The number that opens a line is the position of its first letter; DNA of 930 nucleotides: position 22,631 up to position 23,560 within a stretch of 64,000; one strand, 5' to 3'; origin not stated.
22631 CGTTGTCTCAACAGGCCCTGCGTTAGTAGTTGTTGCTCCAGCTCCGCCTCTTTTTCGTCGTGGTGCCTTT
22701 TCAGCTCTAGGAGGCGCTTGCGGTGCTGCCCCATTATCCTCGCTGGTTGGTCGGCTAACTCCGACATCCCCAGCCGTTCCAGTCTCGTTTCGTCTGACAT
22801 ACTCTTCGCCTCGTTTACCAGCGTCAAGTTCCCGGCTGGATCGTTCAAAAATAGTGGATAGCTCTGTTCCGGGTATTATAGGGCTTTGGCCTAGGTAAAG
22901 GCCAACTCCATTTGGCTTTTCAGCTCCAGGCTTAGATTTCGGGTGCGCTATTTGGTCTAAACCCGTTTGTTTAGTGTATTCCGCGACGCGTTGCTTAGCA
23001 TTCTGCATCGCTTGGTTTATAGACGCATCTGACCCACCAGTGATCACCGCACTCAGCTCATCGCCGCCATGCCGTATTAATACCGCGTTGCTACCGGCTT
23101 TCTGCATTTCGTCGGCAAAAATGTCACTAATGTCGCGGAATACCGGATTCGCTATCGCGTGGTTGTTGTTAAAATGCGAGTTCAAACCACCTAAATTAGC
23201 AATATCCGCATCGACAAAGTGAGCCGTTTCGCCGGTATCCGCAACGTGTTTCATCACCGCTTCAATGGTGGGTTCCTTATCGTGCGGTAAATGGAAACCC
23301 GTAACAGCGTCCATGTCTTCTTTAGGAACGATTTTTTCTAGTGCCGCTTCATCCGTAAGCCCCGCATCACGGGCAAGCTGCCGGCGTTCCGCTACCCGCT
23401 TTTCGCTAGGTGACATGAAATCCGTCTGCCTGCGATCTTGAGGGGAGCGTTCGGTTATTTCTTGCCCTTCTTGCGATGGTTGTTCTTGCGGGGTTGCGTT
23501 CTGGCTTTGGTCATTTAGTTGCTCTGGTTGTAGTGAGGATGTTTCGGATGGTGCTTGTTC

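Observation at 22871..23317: GGDEF-like (nucleotide cyclase / palm) module buried inside the 3004-aa virion-type protein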

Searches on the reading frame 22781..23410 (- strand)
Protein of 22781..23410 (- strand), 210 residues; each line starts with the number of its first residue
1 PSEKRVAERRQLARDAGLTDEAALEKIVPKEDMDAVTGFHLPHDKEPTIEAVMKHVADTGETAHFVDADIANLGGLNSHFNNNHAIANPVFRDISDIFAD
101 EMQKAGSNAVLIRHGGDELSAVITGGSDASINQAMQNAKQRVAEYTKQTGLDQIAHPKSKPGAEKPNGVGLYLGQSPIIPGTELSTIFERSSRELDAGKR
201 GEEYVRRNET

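Call 5: search_protein_families(library=pfam, proteins=[window:22781-23410:-], max_evalue=1)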
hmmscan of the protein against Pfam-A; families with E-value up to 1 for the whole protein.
window:22781-23410:- (210 aa): 1 family
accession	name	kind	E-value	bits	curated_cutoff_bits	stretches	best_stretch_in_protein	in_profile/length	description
PF00990.26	GGDEF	-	0.00043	20.5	23.8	1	33-150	3-115/161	Diguanylate cyclase, GGDEF domain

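Call 6: search_protein_families(library=phrogs, proteins=[window:22781-23410:-], max_evalue=0.1)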
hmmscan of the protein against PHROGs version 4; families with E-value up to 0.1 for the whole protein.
window:22781-23410:- (210 aa): 1 family
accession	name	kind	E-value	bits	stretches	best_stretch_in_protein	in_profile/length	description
phrog_14602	-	unknown function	0.043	13.8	1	50-146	197-288/336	-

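Call 8: search_solved_structures(query=window:22781-23410:-, max_evalue=10, show_alignments=3)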
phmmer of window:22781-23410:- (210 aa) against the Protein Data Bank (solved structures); distinct sequences matched with E-value up to 10: 4.
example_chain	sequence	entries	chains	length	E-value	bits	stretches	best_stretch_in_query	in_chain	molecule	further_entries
4zve_A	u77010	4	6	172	0.038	17.5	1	53-144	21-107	Diguanylate cyclase DosC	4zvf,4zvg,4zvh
4kgk_A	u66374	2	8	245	0.32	14.4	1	78-200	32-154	Thg1-like uncharacterized protein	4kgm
7n6g_1L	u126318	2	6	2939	1.4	12.3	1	54-105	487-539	FAP47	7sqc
5tr7_A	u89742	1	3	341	1.6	12.2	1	50-90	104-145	D-alanyl-D-alanine carboxypeptidase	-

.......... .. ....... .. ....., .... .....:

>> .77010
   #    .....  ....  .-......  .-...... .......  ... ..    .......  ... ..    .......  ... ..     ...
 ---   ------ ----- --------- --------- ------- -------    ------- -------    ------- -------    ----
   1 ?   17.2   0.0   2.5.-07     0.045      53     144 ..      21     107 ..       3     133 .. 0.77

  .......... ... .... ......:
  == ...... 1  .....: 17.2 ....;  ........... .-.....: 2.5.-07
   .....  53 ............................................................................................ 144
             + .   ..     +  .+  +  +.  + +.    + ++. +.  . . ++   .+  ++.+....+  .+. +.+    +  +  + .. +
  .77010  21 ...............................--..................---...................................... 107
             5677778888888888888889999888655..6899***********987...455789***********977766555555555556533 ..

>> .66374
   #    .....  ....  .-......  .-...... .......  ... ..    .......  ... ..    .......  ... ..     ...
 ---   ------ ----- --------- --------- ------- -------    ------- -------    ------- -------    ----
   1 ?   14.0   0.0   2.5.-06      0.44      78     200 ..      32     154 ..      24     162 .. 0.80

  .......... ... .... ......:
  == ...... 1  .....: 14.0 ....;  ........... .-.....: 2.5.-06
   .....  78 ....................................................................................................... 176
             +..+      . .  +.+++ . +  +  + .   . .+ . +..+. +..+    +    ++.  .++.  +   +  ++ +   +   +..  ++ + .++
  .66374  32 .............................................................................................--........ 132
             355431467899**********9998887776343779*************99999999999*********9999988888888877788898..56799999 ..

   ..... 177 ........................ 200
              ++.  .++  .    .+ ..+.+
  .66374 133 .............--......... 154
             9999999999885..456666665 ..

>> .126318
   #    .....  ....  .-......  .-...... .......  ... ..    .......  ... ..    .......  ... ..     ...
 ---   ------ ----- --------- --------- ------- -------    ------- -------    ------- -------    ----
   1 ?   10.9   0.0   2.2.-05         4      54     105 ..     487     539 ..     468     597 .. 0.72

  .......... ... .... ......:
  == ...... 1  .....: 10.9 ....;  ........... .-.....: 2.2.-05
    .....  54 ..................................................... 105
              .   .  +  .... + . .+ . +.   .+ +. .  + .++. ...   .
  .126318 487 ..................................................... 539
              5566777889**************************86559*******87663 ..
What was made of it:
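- Tried and rejected: A Thg1-like 3'-5' polymerase: the only support is a phmmer hit at E 0.32 (call 8), and none appears in the profile search.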

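Call 9: find_homologous_proteins(query=window:22781-23410:-, max_evalue=0.001)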
Query window:22781-23410:- (210 aa): 1 proteins with E <= 0.001 among 261 candidates.
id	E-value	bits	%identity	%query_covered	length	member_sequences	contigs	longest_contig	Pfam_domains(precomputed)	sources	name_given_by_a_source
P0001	2.8e-43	166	44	85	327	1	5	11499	-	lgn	-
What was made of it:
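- Tried and rejected: The word-indexed protein search with the single sequence found only one homolog (call 9).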

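Call 13: find_encoding_contigs(protein=P0001, flank=10000, max_places=5)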
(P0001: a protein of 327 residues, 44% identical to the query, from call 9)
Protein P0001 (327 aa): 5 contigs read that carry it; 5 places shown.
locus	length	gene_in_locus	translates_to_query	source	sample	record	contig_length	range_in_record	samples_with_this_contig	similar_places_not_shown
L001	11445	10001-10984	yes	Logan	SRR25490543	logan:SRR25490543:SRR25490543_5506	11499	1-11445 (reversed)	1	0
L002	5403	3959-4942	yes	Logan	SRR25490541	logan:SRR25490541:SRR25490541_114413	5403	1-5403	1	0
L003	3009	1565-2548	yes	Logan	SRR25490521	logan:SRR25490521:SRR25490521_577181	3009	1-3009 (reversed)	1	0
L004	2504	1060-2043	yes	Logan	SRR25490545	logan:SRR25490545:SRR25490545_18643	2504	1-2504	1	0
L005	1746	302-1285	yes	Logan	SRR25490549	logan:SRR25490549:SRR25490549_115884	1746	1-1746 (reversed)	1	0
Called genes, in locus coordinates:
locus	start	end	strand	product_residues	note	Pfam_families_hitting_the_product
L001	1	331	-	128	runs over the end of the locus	?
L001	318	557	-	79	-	-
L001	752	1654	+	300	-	-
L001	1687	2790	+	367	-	PF08401:ArdcN, PF18818:MPTase-PolyVal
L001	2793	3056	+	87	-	PF13744:HTH_37, PF13560:HTH_31 (weak), PF12844:HTH_19 (weak), PF01381:HTH_3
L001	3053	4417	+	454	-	PF13657:Couple_hipA, PF07804:HipA_C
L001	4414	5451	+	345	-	PF06414:Zeta_toxin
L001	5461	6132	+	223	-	-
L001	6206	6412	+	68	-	-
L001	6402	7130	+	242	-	PF08843:AbiEii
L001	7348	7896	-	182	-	-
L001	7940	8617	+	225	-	-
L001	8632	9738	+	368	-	-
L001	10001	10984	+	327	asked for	-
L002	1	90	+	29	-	?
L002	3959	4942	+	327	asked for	-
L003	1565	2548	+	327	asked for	-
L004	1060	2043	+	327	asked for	-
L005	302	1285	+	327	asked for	-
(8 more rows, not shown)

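Call 16: predict_structure(protein=window:22781-23410:-)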
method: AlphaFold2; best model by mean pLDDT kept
length: 210 residues; sequences in the alignment: 1
mean_pLDDT: 47.1   pTM: 0.43
mean pLDDT of the five models: 47.1, 46.8, 44.1, 42.1, 38.7
residues with pLDDT >= 90: 0; 70-90: 14; 50-70: 79; < 50: 117
segments of 3 or more residues with pLDDT < 50: 36-88, 114-118, 153-210
pLDDT, mean of each block of 10 residues (from residue 1): 58 56 59 46 36 47 45 38 39 65 68 49 60 70 66 36 25 27 31 35 34
secondary structure, 60 per line:
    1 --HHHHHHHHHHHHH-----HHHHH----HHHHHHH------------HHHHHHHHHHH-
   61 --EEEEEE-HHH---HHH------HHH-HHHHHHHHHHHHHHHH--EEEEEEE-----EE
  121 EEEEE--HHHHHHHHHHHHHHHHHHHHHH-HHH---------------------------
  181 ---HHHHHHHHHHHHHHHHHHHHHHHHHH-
elements in order: H3-15 H21-25 H30-36 H49-59 E63-68 H89-104 E107-113 E119-125 H128-149 H184-209
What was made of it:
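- Tried and rejected: Single-sequence AlphaFold was useless (pLDDT 47; call 16).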

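Call 18: search_protein_representatives(protein=window:22781-23410:-)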
Query: 210 residues. Proteins with E-value up to 0.001 (for the whole library): 439; up to 1e-10: 298; up to 1e-30: 55. The best 150 are listed.
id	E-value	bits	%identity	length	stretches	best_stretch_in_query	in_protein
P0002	1.6e-131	452.7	100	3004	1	1-210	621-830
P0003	1.1e-65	237.9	59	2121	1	1-208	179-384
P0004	1.2e-63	231.2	56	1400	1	1-209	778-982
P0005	7.0e-61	222.2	56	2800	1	1-210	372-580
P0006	9.1e-59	215.3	52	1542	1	6-209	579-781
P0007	2.3e-57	210.8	38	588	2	8-197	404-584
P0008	5.0e-57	209.6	38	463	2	20-199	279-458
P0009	1.0e-56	208.7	52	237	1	1-202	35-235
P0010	1.0e-55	205.3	52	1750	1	1-208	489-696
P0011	6.1e-54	199.6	37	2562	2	16-201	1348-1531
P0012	3.9e-53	196.9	38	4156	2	24-194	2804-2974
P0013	4.0e-51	190.4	37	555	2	32-185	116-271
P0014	1.4e-50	188.6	40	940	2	14-199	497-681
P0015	5.4e-49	183.4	44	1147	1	1-199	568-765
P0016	3.1e-48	181.0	37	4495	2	5-206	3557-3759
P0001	8.9e-44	166.4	44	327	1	27-208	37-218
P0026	1.9e-41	158.8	33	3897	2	1-197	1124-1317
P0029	7.0e-40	153.7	45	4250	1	1-200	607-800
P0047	2.4e-34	135.6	40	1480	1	26-208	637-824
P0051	3.4e-32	128.6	41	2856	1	7-205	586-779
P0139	2.2e-21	93.4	36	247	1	44-192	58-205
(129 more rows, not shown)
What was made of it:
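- Closest known: GGDEF domains of phage and conjugative-element polyvalent proteins. Different: Here the clade has 439 clusters at 50% identity (call 18).
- Tried and rejected: The exhaustive search was needed (call 18).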

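Call 26: search_solved_structures(query=A1, max_evalue=1, show_alignments=2)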
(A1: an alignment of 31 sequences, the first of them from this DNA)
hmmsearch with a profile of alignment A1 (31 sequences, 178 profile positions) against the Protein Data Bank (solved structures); distinct sequences matched with E-value up to 1: 43.
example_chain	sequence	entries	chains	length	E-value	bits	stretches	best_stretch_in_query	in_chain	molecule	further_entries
4zve_A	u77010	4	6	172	2.6e-08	37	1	10-119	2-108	Diguanylate cyclase DosC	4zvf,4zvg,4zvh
6tts_A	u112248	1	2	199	1.4e-07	34.6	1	6-176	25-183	GGDEF diguanylate cyclase DgcB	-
3ign_A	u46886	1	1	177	4.9e-07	32.8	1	3-130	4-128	Diguanylate cyclase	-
6eib_A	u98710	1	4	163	9.2e-07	31.9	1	13-175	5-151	Sensory box/GGDEF family protein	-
4urs_A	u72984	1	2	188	5e-06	29.5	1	7-121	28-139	DIGUANYLATE CYCLASE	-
4urg_A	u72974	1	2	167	9e-06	28.7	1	10-121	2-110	DIGUANYLATE CYCLASE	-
4urq_U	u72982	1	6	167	9.5e-06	28.6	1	10-121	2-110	DIGUANYLATE CYCLASE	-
6ttr_A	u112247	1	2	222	1.2e-05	28.3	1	5-176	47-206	GGDEF diguanylate cyclase DgcB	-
6hbz_A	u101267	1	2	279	1.5e-05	28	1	3-176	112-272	GGDEF domain protein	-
6d9m_A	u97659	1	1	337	1.7e-05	27.8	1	9-117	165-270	Fusion protein of Endolysin,Response receiver sensor diguanylate cyclase, GAF domain-conta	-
9g86_A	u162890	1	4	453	1.9e-05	27.6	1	7-176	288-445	Response regulator PleD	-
9g85_A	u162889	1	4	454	1.9e-05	27.6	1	7-176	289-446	Response regulator PleD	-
1w25_A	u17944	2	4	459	2e-05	27.6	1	7-176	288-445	STALKED-CELL DIFFERENTIATION CONTROLLING PROTEIN | RESPONSE REGULATOR PLED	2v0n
2wb4_A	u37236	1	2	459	2e-05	27.6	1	7-176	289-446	DIGUANYLATE CYCLASE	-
3icl_A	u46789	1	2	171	2.6e-05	27.2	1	9-105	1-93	EAL/GGDEF domain protein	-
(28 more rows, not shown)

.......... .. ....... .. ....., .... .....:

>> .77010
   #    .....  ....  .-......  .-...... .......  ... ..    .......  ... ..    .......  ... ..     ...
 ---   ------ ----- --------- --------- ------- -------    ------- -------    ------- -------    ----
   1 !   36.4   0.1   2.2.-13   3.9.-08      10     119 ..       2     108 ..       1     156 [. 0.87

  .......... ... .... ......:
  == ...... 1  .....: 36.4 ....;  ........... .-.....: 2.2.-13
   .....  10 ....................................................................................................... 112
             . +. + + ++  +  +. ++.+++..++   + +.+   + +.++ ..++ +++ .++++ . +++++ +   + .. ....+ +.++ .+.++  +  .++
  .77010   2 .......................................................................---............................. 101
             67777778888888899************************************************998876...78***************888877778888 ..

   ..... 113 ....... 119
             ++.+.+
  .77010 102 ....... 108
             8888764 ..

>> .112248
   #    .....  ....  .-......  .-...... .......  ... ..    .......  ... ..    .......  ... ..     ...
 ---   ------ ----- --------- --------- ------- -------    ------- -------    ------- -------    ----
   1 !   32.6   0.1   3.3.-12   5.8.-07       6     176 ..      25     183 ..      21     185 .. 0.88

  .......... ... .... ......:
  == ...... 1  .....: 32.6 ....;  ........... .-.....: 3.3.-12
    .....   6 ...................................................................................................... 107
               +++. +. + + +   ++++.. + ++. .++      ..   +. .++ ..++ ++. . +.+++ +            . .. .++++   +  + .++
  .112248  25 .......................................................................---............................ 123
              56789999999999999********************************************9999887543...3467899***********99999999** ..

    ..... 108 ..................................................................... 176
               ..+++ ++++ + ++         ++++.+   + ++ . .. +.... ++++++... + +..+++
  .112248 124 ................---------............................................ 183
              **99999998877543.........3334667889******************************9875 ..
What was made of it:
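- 23204..23206 (-): Asp689, the predicted Mg-binding Asp of strand beta1 (aligned to the first Asp of DosC 'DVD', equivalent to PleD D327). Alignment to DosC and DgcB (call 26).
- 23180..23197 (-): N692-L-G-G-L-N697 loop. It replaces the canonical xFKxxN phosphate loop. N697 equals PleD N335 (base/sugar-edge contact). Alignment register from call 26.
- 23147..23149 (-): Asn708, at the position of the guanine-specifying Asp (PleD D344). Register from call 26.
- On GGDEF domain (Pfam PF00990 / TIGR00254): Profile A1 gives 43 PDB hits, all GGDEF-domain proteins, best 2.6e-8, with full-length alignments to PleD and DgcB (call 26).
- Checked: The best is DosC at 2.6e-8, and PleD 288-445 aligns end to end (call 26).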

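Call 27: search_protein_families(library=pfam, alignment_id=A1, max_evalue=0.01)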
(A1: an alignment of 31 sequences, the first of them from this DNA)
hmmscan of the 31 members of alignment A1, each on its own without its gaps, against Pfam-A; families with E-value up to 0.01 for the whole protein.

A. member 1, seq(181 aa): 1 family
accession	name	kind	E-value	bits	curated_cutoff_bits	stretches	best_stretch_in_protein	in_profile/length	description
PF00990.26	GGDEF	-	0.00029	21.1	23.8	1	9-126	3-115/161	Diguanylate cyclase, GGDEF domain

B. families by the number of members that match (of 31 scanned): 3 families
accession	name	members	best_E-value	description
PF00990.26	GGDEF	22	5.6e-15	Diguanylate cyclase, GGDEF domain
PF14581.11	SseB_C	1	0.00055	SseB protein C-terminal domain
PF10473.14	CENP-F_leu_zip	1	0.0019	Leucine-rich repeats of kinetochore protein Cenp-F/LEK1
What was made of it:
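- On GGDEF domain (Pfam PF00990 / TIGR00254): PF00990 scores 20.5-21.1 bits against 23.8 (calls 5, 27). 22 of 31 members hit PF00990, best 5.6e-15 (call 27).
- Checked: That is just under the curated 23.8 bits (calls 5, 27). 22 of 31 members hit PF00990 on their own, best 5.6e-15 (call 27).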

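Call 33: search_protein_families(library=pfam, proteins=[P0007, P0008, P0013, P0011, P0005, P0004, P0009], max_evalue=0.001)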
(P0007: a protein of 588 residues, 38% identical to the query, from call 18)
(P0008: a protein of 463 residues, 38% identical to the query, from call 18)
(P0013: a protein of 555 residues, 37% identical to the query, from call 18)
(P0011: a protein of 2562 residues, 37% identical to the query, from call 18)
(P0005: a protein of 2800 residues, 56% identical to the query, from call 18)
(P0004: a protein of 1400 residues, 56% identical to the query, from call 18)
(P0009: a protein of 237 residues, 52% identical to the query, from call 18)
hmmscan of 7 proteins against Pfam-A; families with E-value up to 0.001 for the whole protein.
P0007 (588 aa): 1 family
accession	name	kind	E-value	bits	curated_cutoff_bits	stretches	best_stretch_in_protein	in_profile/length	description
PF00990.26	GGDEF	-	3e-17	63.3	23.8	2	163-288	3-128/161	Diguanylate cyclase, GGDEF domain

P0008 (463 aa): 1 family
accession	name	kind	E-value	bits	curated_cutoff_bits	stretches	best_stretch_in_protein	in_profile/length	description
PF00990.26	GGDEF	-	1.7e-07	31.6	23.8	0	109-213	61-156/161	Diguanylate cyclase, GGDEF domain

P0013 (555 aa): 1 family
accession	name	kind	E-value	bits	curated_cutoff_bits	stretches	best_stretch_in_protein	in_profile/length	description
PF17203.10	sCache_3_2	-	0.00026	21.5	28.4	0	457-494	101-139/140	Single cache domain 3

P0011 (2562 aa): 3 families
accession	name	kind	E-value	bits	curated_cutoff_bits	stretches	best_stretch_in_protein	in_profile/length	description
PF00293.34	NUDIX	-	1.1e-08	35.6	21.1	1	2462-2530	5-81/134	NUDIX domain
PF16013.10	DUF4781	-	2.1e-05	24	27.9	1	889-1033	18-176/310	Domain of unknown function (DUF4781)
PF13480.13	Acetyltransf_6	-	0.00011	22.8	22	0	1673-1756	5-94/143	Acetyltransferase (GNAT) domain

P0005 (2800 aa): 1 family
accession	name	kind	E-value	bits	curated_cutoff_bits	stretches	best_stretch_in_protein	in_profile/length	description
PF13489.12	Methyltransf_23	-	0.00062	20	27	0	1643-1739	19-117/164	Methyltransferase domain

P0004 (1400 aa): 2 families
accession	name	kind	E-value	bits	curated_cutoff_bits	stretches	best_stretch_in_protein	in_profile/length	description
PF18823.6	InPase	-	2e-36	125.3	26.8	1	628-761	3-135/135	Inorganic Pyrophosphatase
PF00990.26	GGDEF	-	0.0002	21.6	23.8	1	810-922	3-110/161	Diguanylate cyclase, GGDEF domain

P0009 (237 aa): 0 families

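Call 37: predict_structure(alignment_id=A1)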
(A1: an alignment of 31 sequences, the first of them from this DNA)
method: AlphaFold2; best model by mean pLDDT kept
length: 181 residues; sequences in the alignment: 31
mean_pLDDT: 95.4   pTM: 0.89
mean pLDDT of the five models: 95.4, 95.0, 94.6, 94.2, 93.7
residues with pLDDT >= 90: 167; 70-90: 9; 50-70: 5; < 50: 0
segments of 3 or more residues with pLDDT < 50: none
pLDDT, mean of each block of 10 residues (from residue 1): 83 97 98 98 98 97 97 98 98 97 98 98 98 93 96 98 98 79 54
secondary structure, 60 per line:
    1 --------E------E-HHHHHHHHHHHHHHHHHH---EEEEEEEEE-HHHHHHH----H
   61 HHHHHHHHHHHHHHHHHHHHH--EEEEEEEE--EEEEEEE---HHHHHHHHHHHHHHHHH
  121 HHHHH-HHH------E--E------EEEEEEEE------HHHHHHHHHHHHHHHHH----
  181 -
elements in order: H18-35 E39-47 H49-55 H60-81 E84-91 E94-100 H104-125 E146-153 H160-176
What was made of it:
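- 22796..23338 (-): GGDEF-fold nucleotide cyclase module, aa 645-825 (single copy). AF2 pLDDT 95.4 (call 37).
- On GGDEF domain (Pfam PF00990 / TIGR00254): AF2 pLDDT 95.4, with elements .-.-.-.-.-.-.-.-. (call 37).
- Checked: The AlphaFold2 model made with that alignment has pLDDT 95.4 and pTM 0.89 (call 37).
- The AF2 model has pLDDT 95.4 and shows the alpha-beta-alpha-alpha-beta-beta-alpha-beta-alpha order (call 37).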

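Call 39: fold_search(model_id=the predicted structure, library=pdb)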
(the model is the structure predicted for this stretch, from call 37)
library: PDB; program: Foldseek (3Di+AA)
matches with E <= 10: 1266; with E <= 0.001: 105
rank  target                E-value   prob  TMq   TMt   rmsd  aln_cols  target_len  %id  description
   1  6ttr_A                5.4e-11  1.00  0.73  0.69   6.1       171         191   15  Crystal Structure of the coiled coil and GGDEF domain of DgcB from Caulobacter crescentus in complex with c-di-GMP (released 2021-01-13)
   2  9t28                  5.4e-11  1.00  0.70  0.74   3.5       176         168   18  WspR response regulator with crystallization epitope mutations G306D:G308D (released 2025-12-10)
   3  6tts_A                6.2e-11  1.00  0.74  0.78   6.2       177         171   15  Crystal structure of the GGDEF domain of DgcB from Caulobacter crescentus in complex with c-di-GMP (released 2021-01-13)
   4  6ttr_B                6.2e-11  1.00  0.72  0.67   6.1       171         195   15  Crystal Structure of the coiled coil and GGDEF domain of DgcB from Caulobacter crescentus in complex with c-di-GMP (released 2021-01-13)
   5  3i5c_A                1.1e-10  1.00  0.68  0.64   3.7       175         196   18  Crystal structure of a fusion protein containing the leucine zipper of GCN4 and the GGDEF domain of WspR from Pseudomo (released 2009-08-18)
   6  6hbz_B                1.8e-10  1.00  0.71  0.49   6.6       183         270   20  Bdellovibrio bacteriovorus DgcB Full-length (released 2019-08-28)
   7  3bre_A                3.2e-10  1.00  0.69  0.41   3.4       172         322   17  Crystal Structure of P.aeruginosa PA3702 (released 2008-04-01)
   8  3i5a                  3.7e-10  1.00  0.72  0.42   3.4       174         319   17  Crystal structure of full-length WpsR from Pseudomonas syringae (released 2009-08-18)
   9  4zvf                  4.5e-10  1.00  0.68  0.75   5.9       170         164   16  Crystal structure of GGDEF domain of the E. coli DosC - form II (GTP-alpha-S-bound) (released 2015-11-11)
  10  6tts_B                4.8e-10  1.00  0.74  0.76   5.7       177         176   16  Crystal structure of the GGDEF domain of DgcB from Caulobacter crescentus in complex with c-di-GMP (released 2021-01-13)
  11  3i5c_B                4.8e-10  1.00  0.70  0.65   3.5       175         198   18  Crystal structure of a fusion protein containing the leucine zipper of GCN4 and the GGDEF domain of WspR from Pseudomo (released 2009-08-18)
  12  9g86_A                4.8e-10  1.00  0.68  0.29   6.6       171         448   16  Structure of Response regulator PleD in complex with c-diGMP and pppGpp (released 2025-08-06)
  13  5llx_A                5.2e-10  1.00  0.67  0.20   4.8       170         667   13  Bacteriophytochrome activated diguanylyl cyclase from Idiomarina species A28L with GTP bound (released 2017-03-15)
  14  3bre_B                5.2e-10  1.00  0.70  0.41   3.7       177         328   18  Crystal Structure of P.aeruginosa PA3702 (released 2008-04-01)
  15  4zvg_A                6.7e-10  1.00  0.69  0.75   5.9       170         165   18  Crystal structure of GGDEF domain of the E. coli DosC - form III (released 2015-11-11)
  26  6d9m                  2.4e-09  1.00  0.74  0.42   4.8       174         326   14  T4-Lysozyme fusion to Geobacter GGDEF (released 2019-04-10)
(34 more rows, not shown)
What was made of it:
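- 22796..23338 (-): Foldseek top 50 are all GGDEF (call 39).
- On GGDEF domain (Pfam PF00990 / TIGR00254): The Foldseek top 50 are all GGDEF, TMq 0.65-0.74 (call 39).
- Closest known: Canonical diguanylate cyclases. Same: The fold, the order of secondary-structure elements, the metal-binding Asp, the Asn that contacts the base, RxGG[DE]E and the phosphate-binding Lys in the last helix (calls 26, 37, 39).
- Closest known: Hypr GGDEF enzymes. Same: The Geobacter Hypr GGDEF structure 6d9m is among the best structural matches (TMq 0.74; call 39).
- Checked: Its 50 best Foldseek matches in the PDB are all GGDEF domains (E 5e-11 to 1e-8, TMq 0.65-0.74, probability 1.0; call 39).
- The Foldseek top 50 are all GGDEF domains (call 39).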

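Call 41: search_dna_similar(query=window:22781-23410:-, collection=phages, mode=protein, max_rows=30)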
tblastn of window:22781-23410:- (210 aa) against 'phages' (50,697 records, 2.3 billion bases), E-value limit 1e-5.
No match.
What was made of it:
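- Closest known: Free-standing phage GGDEF proteins. Different: They are not modules of a virion giant protein. tblastn of this module finds nothing in 50,697 phage records (call 41).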
